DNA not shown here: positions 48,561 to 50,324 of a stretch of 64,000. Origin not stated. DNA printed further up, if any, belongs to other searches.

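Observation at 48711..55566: Operon of two MAVPV-family paralogues, a GT2-methyltransferase fusion enzyme and a 986-aa Ig/propeller lipoprotein: candidate glycosylated surface-filament or adhesin system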

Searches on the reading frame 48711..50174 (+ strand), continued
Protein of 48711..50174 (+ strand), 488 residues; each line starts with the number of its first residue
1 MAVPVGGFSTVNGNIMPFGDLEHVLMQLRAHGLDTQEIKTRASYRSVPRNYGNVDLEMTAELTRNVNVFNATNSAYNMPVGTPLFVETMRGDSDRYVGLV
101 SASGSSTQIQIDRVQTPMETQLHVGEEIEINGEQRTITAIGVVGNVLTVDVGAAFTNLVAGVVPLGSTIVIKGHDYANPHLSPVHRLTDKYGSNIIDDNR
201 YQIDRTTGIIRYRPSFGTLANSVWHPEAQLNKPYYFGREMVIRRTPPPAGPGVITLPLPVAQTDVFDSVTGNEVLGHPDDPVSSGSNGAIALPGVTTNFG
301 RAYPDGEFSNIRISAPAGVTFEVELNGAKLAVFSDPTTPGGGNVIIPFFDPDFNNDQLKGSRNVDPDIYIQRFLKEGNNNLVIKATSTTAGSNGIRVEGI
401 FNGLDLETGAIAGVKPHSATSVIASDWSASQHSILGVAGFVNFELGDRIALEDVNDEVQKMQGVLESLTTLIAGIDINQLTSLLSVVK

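Call 57: list_cluster_members(proteins=[P0221, P0223, P0224, P0225, P0226, P0227, P0228, P0229, P0230, P0231])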
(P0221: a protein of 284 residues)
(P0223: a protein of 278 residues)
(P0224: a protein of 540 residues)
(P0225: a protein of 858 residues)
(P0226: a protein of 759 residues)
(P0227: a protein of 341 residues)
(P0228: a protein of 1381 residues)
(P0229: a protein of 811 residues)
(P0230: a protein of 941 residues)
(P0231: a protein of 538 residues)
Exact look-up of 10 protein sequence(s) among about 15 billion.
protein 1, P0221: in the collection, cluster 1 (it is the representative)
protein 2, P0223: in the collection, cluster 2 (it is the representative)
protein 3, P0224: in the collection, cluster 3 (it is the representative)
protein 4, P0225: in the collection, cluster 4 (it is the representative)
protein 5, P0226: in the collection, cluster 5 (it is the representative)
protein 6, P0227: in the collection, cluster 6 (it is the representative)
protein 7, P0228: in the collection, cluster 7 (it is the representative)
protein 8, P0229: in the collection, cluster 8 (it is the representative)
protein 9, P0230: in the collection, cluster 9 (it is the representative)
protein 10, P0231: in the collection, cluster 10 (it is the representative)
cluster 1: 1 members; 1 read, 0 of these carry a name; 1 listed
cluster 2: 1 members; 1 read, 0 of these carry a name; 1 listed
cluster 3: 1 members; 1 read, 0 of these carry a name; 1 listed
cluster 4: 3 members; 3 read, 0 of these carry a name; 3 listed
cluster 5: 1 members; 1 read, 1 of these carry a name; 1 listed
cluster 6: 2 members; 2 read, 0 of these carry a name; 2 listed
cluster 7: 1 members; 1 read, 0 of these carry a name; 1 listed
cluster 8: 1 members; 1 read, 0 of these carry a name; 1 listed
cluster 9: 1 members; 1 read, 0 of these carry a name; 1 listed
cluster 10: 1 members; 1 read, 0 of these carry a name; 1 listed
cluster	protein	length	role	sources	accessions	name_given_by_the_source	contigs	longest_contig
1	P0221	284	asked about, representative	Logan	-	-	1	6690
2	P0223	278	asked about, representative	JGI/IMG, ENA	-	-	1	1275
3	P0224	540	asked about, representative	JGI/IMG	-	-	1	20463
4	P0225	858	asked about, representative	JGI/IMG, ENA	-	-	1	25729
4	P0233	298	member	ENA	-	-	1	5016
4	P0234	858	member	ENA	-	-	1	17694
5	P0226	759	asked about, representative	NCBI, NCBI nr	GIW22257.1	MAG: hypothetical protein KatS3mg068_1264 [Candidatus Sericytochromatia bacterium]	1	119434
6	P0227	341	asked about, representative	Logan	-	-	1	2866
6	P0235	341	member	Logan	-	-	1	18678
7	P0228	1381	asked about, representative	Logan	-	-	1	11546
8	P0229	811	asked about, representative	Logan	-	-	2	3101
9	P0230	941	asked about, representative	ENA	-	-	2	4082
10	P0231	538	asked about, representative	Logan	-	-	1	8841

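Call 67: search_dna_similar(query=window:48711-50174:+, collection=phages, mode=protein, max_evalue=0.01, max_rows=10)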
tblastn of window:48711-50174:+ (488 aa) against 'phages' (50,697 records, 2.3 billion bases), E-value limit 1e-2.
No match.

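Call 83: find_related_loci(query=A4, collection=metagenome_contigs, flank=10000)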
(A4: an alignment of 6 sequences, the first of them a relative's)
Query A4 (538 aa) in metagenome_contigs; peptide patterns used: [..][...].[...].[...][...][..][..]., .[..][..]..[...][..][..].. (x = any residue, [..] = any of these).
600 stretches matched a pattern (row limit reached: there are more); 2 encode a relative of the query (tblastn E <= 1e-3); 2 distinct loci.
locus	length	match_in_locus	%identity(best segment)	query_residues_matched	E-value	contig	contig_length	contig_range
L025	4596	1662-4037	44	1-538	2e-54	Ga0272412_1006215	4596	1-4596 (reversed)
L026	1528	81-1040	37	249-538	1e-47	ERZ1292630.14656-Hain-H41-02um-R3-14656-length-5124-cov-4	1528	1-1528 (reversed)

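Call 88: search_protein_families(library=pfam, proteins=[L025:5-958:+, L025:971-1552:+, L025:1662-4037:+, L004:12062-12262:+, L004:12439-12729:+], max_evalue=0.01)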
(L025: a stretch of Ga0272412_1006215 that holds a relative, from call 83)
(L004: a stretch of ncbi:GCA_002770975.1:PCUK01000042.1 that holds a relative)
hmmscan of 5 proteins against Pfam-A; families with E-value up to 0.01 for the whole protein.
L025:5-958:+ (318 aa): 0 families

L025:971-1552:+ (194 aa): 0 families

L025:1662-4037:+ (792 aa): 2 families
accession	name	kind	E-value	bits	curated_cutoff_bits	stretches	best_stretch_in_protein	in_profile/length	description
PF06439.18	3keto-disac_hyd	-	8.2e-08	32.9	26.8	1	477-628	47-186/187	3-keto-disaccharide hydrolase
PF13364.12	BetaGal_ABD2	-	0.00041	21.5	23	0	310-381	36-110/112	Beta-galactosidase second all-beta domain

L004:12062-12262:+ (67 aa): 0 families

L004:12439-12729:+ (97 aa): 0 families

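Call 91: fold_search(model_id=the predicted structure, library=viral)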
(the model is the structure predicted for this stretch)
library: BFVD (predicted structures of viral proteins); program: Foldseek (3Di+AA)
matches with E <= 10: 942; with E <= 0.001: 8
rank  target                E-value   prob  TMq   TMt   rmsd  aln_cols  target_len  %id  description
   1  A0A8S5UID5            2.6e-05  0.96  0.15  0.13  36.4       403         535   13  Collagen alpha 1(VIII) chain protein [Myoviridae sp. ctu2j3]
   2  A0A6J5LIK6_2          1.3e-04  0.92  0.16  0.10  26.8       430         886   11  DUF4815 domain-containing protein [uncultured Caudovirales phage]
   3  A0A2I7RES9            2.1e-04  0.77  0.13  0.08  23.9       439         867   10  (no name in the UniProt tables at hand)
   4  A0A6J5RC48            3.4e-04  0.91  0.19  0.20  24.1       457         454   10  Uncharacterized protein [uncultured Caudovirales phage]
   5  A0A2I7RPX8            3.8e-04  0.69  0.14  0.08  28.8       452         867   10  (no name in the UniProt tables at hand)
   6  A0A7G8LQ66            4.0e-04  0.35  0.10  0.14  26.6       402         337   10  (no name in the UniProt tables at hand)
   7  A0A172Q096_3          7.1e-04  0.16  0.11  0.05  44.8       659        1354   10  F5/8 type C domain-containing protein [Acinetobacter phage vB_AbaM_ME3]
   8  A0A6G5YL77            8.9e-04  0.35  0.13  0.12  43.1       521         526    8  (no name in the UniProt tables at hand)
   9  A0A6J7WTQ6            1.1e-03  0.51  0.12  0.12  24.5       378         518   12  Major tropism determinant N-terminal domain-containing protein [uncultured Caudovirales phage]
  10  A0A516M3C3            1.2e-03  0.41  0.15  0.14  23.0       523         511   12  (no name in the UniProt tables at hand)
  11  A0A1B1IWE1            1.3e-03  0.97  0.15  0.12  15.8       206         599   16  (no name in the UniProt tables at hand)
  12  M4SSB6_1              1.5e-03  1.00  0.15  0.09   5.2       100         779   16  Bacteriophage T7 tail fibre protein-like N-terminal domain-containing protein [Cyanophage KBS-P-1A]
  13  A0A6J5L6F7            1.5e-03  0.33  0.12  0.08  19.8       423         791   13  Tail protein I [uncultured Caudovirales phage]
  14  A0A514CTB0            1.7e-03  1.00  0.15  0.08  12.2       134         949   16  Tail fiber protein [Achromobacter phage Motura]
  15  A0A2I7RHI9            1.9e-03  0.96  0.13  0.09  20.9       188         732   12  (no name in the UniProt tables at hand)
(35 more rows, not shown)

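Call 98: search_protein_families(library=pfam, alignment_id=A1, max_evalue=1)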
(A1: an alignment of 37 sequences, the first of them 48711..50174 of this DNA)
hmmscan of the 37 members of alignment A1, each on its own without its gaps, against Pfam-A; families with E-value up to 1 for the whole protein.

A. member 1, window:48711-50174:+ (488 aa): 1 family
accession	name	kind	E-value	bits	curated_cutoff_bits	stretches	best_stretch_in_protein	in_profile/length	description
PF22768.1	SPP1_Dit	-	0.014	16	25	1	101-165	13-80/97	Siphovirus-type tail component, C-terminal domain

B. families by the number of members that match (of 37 scanned): 11 families
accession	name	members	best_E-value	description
PF22768.1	SPP1_Dit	2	0.014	Siphovirus-type tail component, C-terminal domain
PF11692.13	DUF3289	2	0.092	Protein of unknown function (DUF3289)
PF22151.2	Fer4_NDSU1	2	0.11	NADH-ubiquinone oxidoreductase NDSU1/NuoG-like, 4Fe-4S domain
PF12179.13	IKKbetaNEMObind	2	0.21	I-kappa-kinase-beta NEMO binding domain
PF13753.12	SWM_repeat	1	0.00085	Putative flagellar system-associated repeat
PF18942.5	DUF5689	1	0.0059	Family of unknown function (DUF5689)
PF03166.19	MH2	1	0.017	MH2 domain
PF07550.17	Shr-like_HID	1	0.02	Heme-binding protein Shr-like, Hb-interacting domain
PF11095.14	Gemin7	1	0.047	Gem-associated protein 7 (Gemin7)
PF09922.15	LiaF-like_C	1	0.25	Cell wall-active antibiotics response LiaF, C-terminal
PF06066.16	SepZ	1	0.51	SepZ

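Call 100: find_related_loci(query=A1, collection=viral_contigs, flank=8000)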
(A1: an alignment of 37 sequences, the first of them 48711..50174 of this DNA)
Query A1 (488 aa) in viral_contigs; peptide patterns used: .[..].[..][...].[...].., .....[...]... (x = any residue, [..] = any of these).
47 stretches matched a pattern, but none encodes a relative of the query by tblastn (E <= 1e-3).

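Call 101: find_related_loci(query=A4, collection=viral_contigs, flank=8000)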
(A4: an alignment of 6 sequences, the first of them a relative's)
Query A4 (538 aa) in viral_contigs; peptide patterns used: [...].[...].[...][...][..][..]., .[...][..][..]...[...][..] (x = any residue, [..] = any of these).
70 stretches matched a pattern, but none encodes a relative of the query by tblastn (E <= 1e-3).

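Call 111: search_dna_similar(query=window:48711-50174:+, collection=plasmids, mode=protein, max_evalue=0.001, max_rows=5)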
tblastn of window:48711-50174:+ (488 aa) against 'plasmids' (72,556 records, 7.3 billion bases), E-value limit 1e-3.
No match.
